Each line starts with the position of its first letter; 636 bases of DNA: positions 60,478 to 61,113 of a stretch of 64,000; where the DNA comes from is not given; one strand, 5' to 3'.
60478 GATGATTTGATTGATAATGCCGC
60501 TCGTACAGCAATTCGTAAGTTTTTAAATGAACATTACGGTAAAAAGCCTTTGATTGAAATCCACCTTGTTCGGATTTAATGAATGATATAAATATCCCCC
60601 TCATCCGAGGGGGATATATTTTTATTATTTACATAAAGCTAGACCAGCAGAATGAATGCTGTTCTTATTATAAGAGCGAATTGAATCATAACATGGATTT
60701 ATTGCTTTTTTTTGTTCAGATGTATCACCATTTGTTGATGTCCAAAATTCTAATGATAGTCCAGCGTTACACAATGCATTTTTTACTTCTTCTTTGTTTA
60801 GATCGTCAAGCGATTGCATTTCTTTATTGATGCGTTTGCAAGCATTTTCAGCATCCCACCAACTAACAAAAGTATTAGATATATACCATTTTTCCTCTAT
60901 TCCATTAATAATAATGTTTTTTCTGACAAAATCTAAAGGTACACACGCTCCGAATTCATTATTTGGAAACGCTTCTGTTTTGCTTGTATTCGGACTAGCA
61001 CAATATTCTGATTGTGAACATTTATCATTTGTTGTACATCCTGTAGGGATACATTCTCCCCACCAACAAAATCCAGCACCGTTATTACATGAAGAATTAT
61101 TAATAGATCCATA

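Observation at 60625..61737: Second pilin-CTLD paralog, a diverged full-length duplicate of 31034..32194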

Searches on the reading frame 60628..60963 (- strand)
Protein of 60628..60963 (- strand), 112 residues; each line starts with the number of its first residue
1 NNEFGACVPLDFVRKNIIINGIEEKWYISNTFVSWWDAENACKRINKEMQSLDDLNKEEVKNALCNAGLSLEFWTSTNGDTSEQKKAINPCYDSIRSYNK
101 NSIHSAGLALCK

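Call 34: search_solved_structures(query=A2, max_evalue=10, show_alignments=2)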
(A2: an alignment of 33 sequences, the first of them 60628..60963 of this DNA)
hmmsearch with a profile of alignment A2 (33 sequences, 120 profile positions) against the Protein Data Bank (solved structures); distinct sequences matched with E-value up to 10: 51.
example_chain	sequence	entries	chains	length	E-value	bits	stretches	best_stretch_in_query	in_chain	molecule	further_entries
7jpt_A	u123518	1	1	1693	8.1e-05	26.3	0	19-54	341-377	Lymphocyte antigen 75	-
7jpu_A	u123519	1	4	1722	0.00011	25.9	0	19-54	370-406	Lymphocyte antigen 75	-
1sl5_A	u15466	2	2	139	0.0013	22.4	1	15-50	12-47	mDC-SIGN1B type I isoform | CD209 antigen, DCSIGN-CRD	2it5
1k9i_A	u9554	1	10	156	0.0017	22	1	14-50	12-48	mDC-SIGN1B type I isoform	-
9mve_K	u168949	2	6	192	0.0017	22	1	7-50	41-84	DC-SIGN CRD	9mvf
7nl7_A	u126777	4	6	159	0.0018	22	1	14-50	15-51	DC-SIGN, CRD domain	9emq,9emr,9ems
1sl4_A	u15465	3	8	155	0.0018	22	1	15-50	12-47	mDC-SIGN1B type I isoform | CD209 antigen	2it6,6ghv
7nl6_A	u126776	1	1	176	0.0022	21.7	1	14-50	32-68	DC-SIGN, CRD domain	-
2b6b_D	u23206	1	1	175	0.0022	21.6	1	15-50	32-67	CD209 antigen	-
2xr6_A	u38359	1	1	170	0.0025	21.5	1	18-50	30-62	CD209 ANTIGEN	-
7qsr_A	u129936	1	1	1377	0.0031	21.2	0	18-53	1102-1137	Secretory phospholipase A2 receptor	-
2xr5_A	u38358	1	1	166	0.0039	20.9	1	18-50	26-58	CD209 ANTIGEN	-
4c9f_A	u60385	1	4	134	0.01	19.5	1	19-53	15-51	CD209 ANTIGEN-LIKE PROTEIN B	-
3zhg_A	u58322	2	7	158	0.016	18.9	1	19-53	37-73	CD209 ANTIGEN-LIKE PROTEIN B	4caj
3zhg_D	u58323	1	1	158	0.016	18.9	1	19-53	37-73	CD209 ANTIGEN-LIKE PROTEIN B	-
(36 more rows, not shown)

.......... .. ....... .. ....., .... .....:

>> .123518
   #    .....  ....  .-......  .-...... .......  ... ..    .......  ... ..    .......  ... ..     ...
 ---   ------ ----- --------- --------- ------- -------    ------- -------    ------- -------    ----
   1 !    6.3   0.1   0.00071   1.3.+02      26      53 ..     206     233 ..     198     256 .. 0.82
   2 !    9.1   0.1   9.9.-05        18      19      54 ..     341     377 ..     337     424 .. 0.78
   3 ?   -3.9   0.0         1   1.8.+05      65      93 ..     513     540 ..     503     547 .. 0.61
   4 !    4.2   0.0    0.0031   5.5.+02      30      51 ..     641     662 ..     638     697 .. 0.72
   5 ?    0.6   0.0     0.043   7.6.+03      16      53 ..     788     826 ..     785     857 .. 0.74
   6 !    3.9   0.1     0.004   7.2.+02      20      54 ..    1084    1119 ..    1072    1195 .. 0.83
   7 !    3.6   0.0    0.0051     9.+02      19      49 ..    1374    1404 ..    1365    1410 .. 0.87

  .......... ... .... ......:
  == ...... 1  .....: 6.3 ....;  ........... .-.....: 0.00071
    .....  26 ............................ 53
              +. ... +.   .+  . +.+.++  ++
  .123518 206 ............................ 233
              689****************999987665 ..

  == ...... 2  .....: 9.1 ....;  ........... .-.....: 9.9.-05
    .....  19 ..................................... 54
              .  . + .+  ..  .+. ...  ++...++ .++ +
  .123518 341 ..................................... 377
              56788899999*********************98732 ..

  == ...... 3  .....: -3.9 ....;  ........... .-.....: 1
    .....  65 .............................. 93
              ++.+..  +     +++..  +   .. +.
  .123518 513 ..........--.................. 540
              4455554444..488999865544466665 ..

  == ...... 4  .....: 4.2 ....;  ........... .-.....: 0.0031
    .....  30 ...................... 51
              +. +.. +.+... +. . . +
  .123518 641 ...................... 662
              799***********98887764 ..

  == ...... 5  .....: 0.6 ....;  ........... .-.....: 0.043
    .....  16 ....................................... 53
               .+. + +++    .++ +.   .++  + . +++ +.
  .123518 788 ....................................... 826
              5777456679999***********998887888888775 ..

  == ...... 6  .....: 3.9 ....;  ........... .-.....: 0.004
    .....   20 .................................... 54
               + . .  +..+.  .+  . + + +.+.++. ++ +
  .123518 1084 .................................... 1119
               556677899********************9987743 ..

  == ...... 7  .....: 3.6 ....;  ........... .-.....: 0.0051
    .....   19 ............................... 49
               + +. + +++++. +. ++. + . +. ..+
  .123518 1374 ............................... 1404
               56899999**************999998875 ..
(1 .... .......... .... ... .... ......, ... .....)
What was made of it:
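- On C-type lectin-like domain (CTLD) superfamily: A family profile does hit solved CTLDs specifically but weakly: DEC-205 at 8.1e-5 and DC-SIGN at 1.3e-3 (call 34).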

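Call 39: predict_structure(alignment_id=A2)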
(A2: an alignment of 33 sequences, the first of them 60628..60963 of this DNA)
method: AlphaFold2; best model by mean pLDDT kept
length: 112 residues; sequences in the alignment: 33
mean_pLDDT: 90.7   pTM: 0.82
mean pLDDT of the five models: 90.7, 90.6, 90.5, 89.6, 89.0
residues with pLDDT >= 90: 89; 70-90: 15; 50-70: 6; < 50: 2
segments of 3 or more residues with pLDDT < 50: none
pLDDT, mean of each block of 10 residues (from residue 1): 59 96 97 94 96 97 96 90 92 94 86 97
secondary structure, 60 per line:
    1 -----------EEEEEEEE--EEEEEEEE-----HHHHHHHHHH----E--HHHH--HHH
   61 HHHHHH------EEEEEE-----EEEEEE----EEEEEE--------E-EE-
elements in order: E12-19 E22-29 H35-44 H52-55 H58-66 E73-78 E84-89 E94-99
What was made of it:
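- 60628..60951 (-): C-terminal compact C-type-lectin-like domain, aa 263-370. The domain model has pLDDT 90.7 and pTM 0.82 (call 39).
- On C-type lectin-like domain (CTLD) superfamily: The domain model has pLDDT 90.7 (call 39).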

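Call 75: fold_search(model_id=the predicted structure, library=viral)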
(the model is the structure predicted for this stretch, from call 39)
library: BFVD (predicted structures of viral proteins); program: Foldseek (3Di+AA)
matches with E <= 10: 594; with E <= 0.001: 2
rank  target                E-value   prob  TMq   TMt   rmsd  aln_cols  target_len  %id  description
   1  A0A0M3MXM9            8.7e-05  1.00  0.57  0.45   5.7       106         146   16  Membrane protein UL45 [Testudinid alphaherpesvirus 3]
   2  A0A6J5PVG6            5.3e-04  1.00  0.62  0.60   3.7       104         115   12  DUF1566 domain-containing protein [uncultured Caudovirales phage]
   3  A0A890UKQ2            1.6e-03  1.00  0.57  0.47   4.4       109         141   15  (no name in the UniProt tables at hand)
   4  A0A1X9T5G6            1.6e-03  1.00  0.56  0.37   5.6       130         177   13  C-type lectin protein [Ranid herpesvirus 3]
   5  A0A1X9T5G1            1.7e-03  1.00  0.54  0.30  11.0       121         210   16  C-type lectin protein [Ranid herpesvirus 3]
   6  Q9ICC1                2.6e-03  1.00  0.63  0.58   9.1       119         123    8  Putative C-type lectin protein FPV003/FPV258 [Fowlpox virus (strain NVSL)]
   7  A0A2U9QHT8            3.4e-03  1.00  0.59  0.41   5.0       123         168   17  C-type lectin-like IEV/EEV glycoprotein [Sea otter poxvirus]
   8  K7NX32                4.1e-03  1.00  0.51  0.34   8.2       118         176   17  F-lec2 protein [Chelonid alphaherpesvirus 5]
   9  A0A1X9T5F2            4.8e-03  1.00  0.58  0.10   5.6       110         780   17  C-type lectin protein [Ranid herpesvirus 3]
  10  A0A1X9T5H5            4.8e-03  1.00  0.58  0.23  13.0       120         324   13  C-type lectin protein [Ranid herpesvirus 3]
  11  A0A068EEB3            4.8e-03  0.99  0.51  0.32  15.1       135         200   15  C-type lectin family protein [Pigeonpox virus]
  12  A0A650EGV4            5.4e-03  1.00  0.59  0.42   4.1       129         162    8  (no name in the UniProt tables at hand)
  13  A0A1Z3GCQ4            6.1e-03  0.98  0.44  0.31   8.2       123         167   15  EEV glycoprotein-like protein [Seal parapoxvirus]
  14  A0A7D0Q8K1            9.2e-03  1.00  0.56  0.39   9.0       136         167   12  (no name in the UniProt tables at hand)
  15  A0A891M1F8            9.8e-03  1.00  0.56  0.39   4.7       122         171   16  (no name in the UniProt tables at hand)
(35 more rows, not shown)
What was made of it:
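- On C-type lectin-like domain (CTLD) superfamily: The viral library returns C-type lectin and DUF1566 proteins (call 75).
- Closest known: Intimin/invasin C-terminal CTLD and Legionella Lcl C-terminal domain. Same: Phage DUF1566 proteins also match (call 75).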

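Call 79: search_protein_representatives(alignment_id=A2)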
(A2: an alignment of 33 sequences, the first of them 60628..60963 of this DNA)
Query: 33 sequences, 120 profile positions. Proteins with E-value up to 0.001 (for the whole library): 592; up to 1e-10: 114; up to 1e-30: 4. The best 150 are listed.
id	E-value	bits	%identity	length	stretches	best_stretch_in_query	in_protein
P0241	2.5e-75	266.8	-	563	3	5-119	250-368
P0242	4.0e-39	150.0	-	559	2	2-120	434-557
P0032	1.3e-32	129.0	-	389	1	1-120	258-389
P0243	3.7e-32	127.5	-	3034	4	18-120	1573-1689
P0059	6.4e-30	120.3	-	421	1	2-120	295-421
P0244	1.2e-29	119.4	-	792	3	5-110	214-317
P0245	1.5e-29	119.1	-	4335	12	4-106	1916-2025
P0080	5.6e-29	117.2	-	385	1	1-120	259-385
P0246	1.3e-28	116.1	-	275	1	1-120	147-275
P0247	7.7e-28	113.6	-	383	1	1-119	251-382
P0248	1.9e-25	105.9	-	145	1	1-120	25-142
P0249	8.5e-25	103.7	-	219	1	3-119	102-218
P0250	1.5e-24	102.9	-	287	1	5-120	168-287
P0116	1.7e-24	102.7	-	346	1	3-120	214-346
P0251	4.1e-24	101.5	-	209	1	2-120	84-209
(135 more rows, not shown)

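Call 82: search_protein_families(library=pfam, proteins=[P0245, P0243], max_evalue=0.001)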
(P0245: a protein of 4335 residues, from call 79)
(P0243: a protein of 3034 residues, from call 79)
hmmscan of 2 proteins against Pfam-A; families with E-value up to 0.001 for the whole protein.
P0245 (4335 aa): 0 families

P0243 (3034 aa): 0 families
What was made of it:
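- Tried and rejected: Pfam on the two giant relatives: no domains found (call 82).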
